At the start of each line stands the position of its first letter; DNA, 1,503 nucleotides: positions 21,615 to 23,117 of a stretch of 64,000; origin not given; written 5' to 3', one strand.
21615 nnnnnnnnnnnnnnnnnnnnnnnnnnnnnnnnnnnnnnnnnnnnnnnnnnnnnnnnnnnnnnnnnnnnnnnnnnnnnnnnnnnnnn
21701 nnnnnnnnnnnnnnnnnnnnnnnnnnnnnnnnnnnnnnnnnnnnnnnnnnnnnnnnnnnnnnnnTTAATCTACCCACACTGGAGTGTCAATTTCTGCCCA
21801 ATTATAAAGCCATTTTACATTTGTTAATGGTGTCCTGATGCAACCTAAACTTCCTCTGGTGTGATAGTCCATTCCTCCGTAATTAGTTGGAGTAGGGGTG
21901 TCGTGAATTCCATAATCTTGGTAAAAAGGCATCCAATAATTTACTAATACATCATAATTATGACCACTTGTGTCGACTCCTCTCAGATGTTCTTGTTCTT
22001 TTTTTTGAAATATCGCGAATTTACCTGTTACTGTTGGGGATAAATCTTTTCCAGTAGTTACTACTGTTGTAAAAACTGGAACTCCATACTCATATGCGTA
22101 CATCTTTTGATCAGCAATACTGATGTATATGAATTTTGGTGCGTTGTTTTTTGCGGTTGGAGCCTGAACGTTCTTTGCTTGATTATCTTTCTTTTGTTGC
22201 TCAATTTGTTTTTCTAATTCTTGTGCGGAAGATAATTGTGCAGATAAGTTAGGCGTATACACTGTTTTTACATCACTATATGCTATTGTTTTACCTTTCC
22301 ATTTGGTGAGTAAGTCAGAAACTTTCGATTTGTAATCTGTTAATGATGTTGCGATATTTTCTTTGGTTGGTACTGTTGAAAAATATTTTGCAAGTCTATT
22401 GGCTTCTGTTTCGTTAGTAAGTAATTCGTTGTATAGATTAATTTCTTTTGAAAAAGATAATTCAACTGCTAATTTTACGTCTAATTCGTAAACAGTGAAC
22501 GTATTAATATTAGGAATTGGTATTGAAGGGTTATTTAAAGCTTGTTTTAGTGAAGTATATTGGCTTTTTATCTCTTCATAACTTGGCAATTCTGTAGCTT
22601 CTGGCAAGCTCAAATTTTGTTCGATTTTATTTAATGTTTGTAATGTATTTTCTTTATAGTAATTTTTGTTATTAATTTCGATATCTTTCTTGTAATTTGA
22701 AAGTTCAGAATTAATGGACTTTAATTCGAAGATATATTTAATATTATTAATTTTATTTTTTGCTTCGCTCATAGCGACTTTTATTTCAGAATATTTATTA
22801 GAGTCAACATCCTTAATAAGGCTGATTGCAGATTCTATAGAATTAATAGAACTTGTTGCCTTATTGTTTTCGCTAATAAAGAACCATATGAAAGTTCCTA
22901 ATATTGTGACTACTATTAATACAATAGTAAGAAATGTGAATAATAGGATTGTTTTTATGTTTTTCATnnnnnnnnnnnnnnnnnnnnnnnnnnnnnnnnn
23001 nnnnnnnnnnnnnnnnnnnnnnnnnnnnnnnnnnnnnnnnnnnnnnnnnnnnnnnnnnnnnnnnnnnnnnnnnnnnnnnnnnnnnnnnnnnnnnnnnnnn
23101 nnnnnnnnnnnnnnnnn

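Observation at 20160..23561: A 3.4-kb gene-bearing wedge separates the 23S-5S unit from 16S-tRNA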

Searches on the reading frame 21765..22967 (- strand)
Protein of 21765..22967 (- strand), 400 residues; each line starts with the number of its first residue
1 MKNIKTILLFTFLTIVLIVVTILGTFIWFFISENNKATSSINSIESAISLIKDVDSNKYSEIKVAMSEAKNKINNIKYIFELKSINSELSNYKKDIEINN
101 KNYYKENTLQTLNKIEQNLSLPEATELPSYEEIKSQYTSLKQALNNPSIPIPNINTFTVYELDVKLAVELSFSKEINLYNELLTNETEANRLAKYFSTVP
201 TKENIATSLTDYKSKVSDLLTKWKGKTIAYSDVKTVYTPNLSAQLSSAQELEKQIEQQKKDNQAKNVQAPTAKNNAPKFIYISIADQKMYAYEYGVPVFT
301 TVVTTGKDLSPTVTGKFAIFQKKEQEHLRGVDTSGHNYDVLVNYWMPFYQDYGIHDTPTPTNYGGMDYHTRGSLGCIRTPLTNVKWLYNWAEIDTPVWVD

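Call 6: search_protein_families(library=pfam, proteins=[window:21765-22967:-], max_evalue=0.1)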
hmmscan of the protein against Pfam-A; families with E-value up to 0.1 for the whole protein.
window:21765-22967:- (400 aa): 4 families
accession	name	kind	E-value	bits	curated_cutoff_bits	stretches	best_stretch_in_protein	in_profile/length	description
PF03734.19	YkuD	-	3.8e-21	76.6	23.4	1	278-399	2-146/146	L,D-transpeptidase catalytic domain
PF10112.14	Halogen_Hydrol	-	0.014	15.8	29.8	0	11-83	23-88/191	5-bromo-4-chloroindolyl phosphate hydrolysis protein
PF06157.16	DUF973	-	0.065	12.8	26.4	0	1-100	5-98/309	Protein of unknown function (DUF973)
PF24611.2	Spectrin_Anc-1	-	0.09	13.5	33.2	0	30-79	16-65/115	Nuclear anchorage protein 1, spectrin-like repeat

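Call 9: find_encoding_contigs(protein=window:21765-22967:-, flank=10000, max_places=10)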
Protein window:21765-22967:- (400 aa): 1 contig read that carries it; 1 place shown.
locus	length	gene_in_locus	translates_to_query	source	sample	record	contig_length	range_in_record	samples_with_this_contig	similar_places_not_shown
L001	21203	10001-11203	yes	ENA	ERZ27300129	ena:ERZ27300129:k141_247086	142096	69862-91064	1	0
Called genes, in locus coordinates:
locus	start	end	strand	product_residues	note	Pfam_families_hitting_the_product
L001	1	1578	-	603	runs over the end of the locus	PF07498:Rho_N, PF07497:Rho_RNA_bind, PF00006:ATP-synt_ab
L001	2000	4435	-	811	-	PF02861:Clp_N, PF00004:AAA, PF17871:AAA_lid_9, PF00158:Sigma54_activat (weak), PF00004:AAA, PF07724:AAA_2, PF07728:AAA_5, PF10431:ClpB_D2-small, +7 more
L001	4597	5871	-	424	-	PF00575:S1, PF23459:S1_RRP5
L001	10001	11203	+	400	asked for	PF03734:YkuD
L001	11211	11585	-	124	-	-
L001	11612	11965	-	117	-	-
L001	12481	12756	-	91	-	PF18765:Polbeta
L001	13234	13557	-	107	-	-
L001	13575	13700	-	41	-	-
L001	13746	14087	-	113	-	-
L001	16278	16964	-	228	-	-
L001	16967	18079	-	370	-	PF02540:NAD_synthase (faint), PF03054:tRNA_Me_trans, PF06508:QueC (faint), PF20259:tRNA_Me_trans_M, PF20258:tRNA_Me_trans_C (weak)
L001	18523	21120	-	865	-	PF02739:5_3_exonuc_N, PF01367:5_3_exonuc, PF00476:DNA_pol_A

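Call 11: find_homologous_proteins(query=window:21765-22967:-)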
Query window:21765-22967:- (400 aa): 179 proteins with E <= 0.001 among 4781 candidates; the best 120 are listed.
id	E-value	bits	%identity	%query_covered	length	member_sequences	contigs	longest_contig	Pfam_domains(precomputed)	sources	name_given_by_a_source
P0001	2.2e-259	878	100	100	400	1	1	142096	PF03734.20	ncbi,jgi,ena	ncbi:MAG: L,D-transpeptidase [bacterium]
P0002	1.9e-74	269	39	100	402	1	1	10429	PF03734.20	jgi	jgi:lipoprotein-anchoring transpeptidase ErfK/SrfK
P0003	3.2e-26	111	43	32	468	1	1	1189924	PF03734.20,PF12229.14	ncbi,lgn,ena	-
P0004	3.2e-26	111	44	33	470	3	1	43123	PF03734.20,PF12229.14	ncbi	-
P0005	7.8e-15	73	36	34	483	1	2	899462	PF03734.20,PF12229.14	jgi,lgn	jgi:lipoprotein-anchoring transpeptidase ErfK/SrfK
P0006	1.0e-13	69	29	60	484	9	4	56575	PF03734.20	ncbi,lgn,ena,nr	ncbi:MAG TPA: L,D-transpeptidase family protein [Chloroflexota bacterium]|nr:L,D-transpeptidase fami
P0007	1.7e-13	69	39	31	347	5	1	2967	PF03734.20,PF07719.24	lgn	-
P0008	6.0e-13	67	38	31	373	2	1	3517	PF03734.20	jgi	jgi:lipoprotein-anchoring transpeptidase ErfK/SrfK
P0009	6.1e-13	67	40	30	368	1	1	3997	PF03734.20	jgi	jgi:lipoprotein-anchoring transpeptidase ErfK/SrfK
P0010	8.0e-13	66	37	32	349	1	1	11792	PF03734.20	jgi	-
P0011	1.1e-12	66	35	39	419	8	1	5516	PF03734.20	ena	-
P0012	1.1e-12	66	35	35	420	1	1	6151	PF03734.20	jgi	jgi:lipoprotein-anchoring transpeptidase ErfK/SrfK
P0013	1.3e-12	66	38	30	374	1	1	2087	PF03734.20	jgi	jgi:lipoprotein-anchoring transpeptidase ErfK/SrfK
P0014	2.2e-12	65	35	34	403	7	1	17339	PF03734.20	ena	-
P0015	2.4e-12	65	38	30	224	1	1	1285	PF03734.20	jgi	jgi:lipoprotein-anchoring transpeptidase ErfK/SrfK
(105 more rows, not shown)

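Call 13: find_encoding_contigs(protein=P0002, flank=10000)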
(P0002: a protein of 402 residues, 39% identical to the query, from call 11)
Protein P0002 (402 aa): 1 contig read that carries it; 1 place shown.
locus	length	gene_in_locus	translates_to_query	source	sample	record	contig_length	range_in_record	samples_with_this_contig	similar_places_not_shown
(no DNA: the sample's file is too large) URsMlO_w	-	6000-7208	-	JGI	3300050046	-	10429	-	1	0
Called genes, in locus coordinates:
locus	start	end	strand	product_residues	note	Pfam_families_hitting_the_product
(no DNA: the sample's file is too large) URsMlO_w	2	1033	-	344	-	?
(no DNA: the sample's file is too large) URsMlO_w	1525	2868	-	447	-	PF01946:Thi4, PF01266:DAO, PF13450:NAD_binding_8 (weak)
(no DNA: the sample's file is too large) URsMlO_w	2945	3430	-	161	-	PF01121:CoaE (faint), PF13207:AAA_17 (faint), PF13238:AAA_18 (weak), PF13671:AAA_33 (faint)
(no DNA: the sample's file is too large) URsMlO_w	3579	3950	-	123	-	PF11969:DcpS_C, PF01230:HIT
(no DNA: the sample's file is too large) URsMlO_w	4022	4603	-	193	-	PF00300:His_Phos_1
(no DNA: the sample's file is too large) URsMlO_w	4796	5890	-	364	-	PF02557:VanY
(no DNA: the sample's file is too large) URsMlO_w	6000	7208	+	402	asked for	PF03734:YkuD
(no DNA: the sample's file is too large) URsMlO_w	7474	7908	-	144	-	PF00380:Ribosomal_S9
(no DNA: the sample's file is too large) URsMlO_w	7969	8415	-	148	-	PF00572:Ribosomal_L13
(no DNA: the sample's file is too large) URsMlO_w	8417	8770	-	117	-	PF01196:Ribosomal_L17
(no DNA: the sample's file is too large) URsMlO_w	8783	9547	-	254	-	PF01193:RNA_pol_L (weak), PF01000:RNA_pol_A_bac, PF01193:RNA_pol_L (weak)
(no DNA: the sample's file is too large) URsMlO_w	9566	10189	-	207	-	PF00163:Ribosomal_S4, PF01479:S4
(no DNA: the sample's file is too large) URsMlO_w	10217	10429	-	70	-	?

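Call 14: find_encoding_contigs(protein=P0003, flank=10000)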
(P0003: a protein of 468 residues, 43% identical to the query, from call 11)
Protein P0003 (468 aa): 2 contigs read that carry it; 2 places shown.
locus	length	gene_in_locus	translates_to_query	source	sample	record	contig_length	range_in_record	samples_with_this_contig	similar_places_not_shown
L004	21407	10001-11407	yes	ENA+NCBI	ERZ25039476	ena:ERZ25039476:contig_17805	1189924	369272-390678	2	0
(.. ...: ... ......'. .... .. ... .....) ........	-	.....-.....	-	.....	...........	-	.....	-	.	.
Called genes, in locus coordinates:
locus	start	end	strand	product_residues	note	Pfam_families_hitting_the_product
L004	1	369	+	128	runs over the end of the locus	-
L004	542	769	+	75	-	-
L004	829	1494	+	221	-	PF00254:FKBP_C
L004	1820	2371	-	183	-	-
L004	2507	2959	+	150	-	-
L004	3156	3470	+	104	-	-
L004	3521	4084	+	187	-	PF00989:PAS, PF13188:PAS_8 (faint), PF08448:PAS_4 (weak), PF13426:PAS_9 (weak)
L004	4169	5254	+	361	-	-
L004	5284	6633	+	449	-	PF01204:Trehalase, PF22422:MGH1-like_GH, PF01204:Trehalase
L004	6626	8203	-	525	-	PF00437:T2SSE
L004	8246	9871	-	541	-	PF00082:Peptidase_S8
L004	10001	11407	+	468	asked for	PF12229:PG_binding_4, PF03734:YkuD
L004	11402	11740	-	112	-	PF00293:NUDIX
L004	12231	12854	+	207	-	PF00753:Lactamase_B, PF13483:Lactamase_B_3, PF23023:Anti-Pycsar_Apyc1 (weak), PF12706:Lactamase_B_2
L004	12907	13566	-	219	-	PF11495:TrmB_EBD_N (weak)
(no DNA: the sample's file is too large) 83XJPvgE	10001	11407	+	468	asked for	PF12229:PG_binding_4, PF03734:YkuD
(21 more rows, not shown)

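Call 38: search_protein_families(library=phrogs, proteins=[window:21765-22967:-], max_evalue=0.01)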
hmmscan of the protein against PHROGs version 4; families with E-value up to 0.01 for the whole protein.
window:21765-22967:- (400 aa): 0 families

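Call 39: search_protein_families(library=padloc, proteins=[window:21765-22967:-], max_evalue=0.01)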
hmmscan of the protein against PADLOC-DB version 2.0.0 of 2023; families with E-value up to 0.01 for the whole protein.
window:21765-22967:- (400 aa): 0 families

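Call 40: search_protein_families(library=ncbifam, proteins=[window:21765-22967:-], max_evalue=0.01)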
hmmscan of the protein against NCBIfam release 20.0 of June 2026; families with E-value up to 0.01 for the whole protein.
window:21765-22967:- (400 aa): 4 families
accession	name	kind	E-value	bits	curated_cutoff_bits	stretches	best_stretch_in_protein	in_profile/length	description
NF004785.0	PRK06132.1-2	subfamily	8.5e-10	38.4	169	1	265-326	50-111/353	hypothetical protein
NF004787.0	PRK06132.1-4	equivalog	2.2e-06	26.7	409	1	268-390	48-157/347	hypothetical protein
NF009120.0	PRK12472.1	subfamily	0.00051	18.9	369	1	248-391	25-154/508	hypothetical protein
NF004786.0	PRK06132.1-3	equivalog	0.00071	18.5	329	1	268-397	19-136/418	hypothetical protein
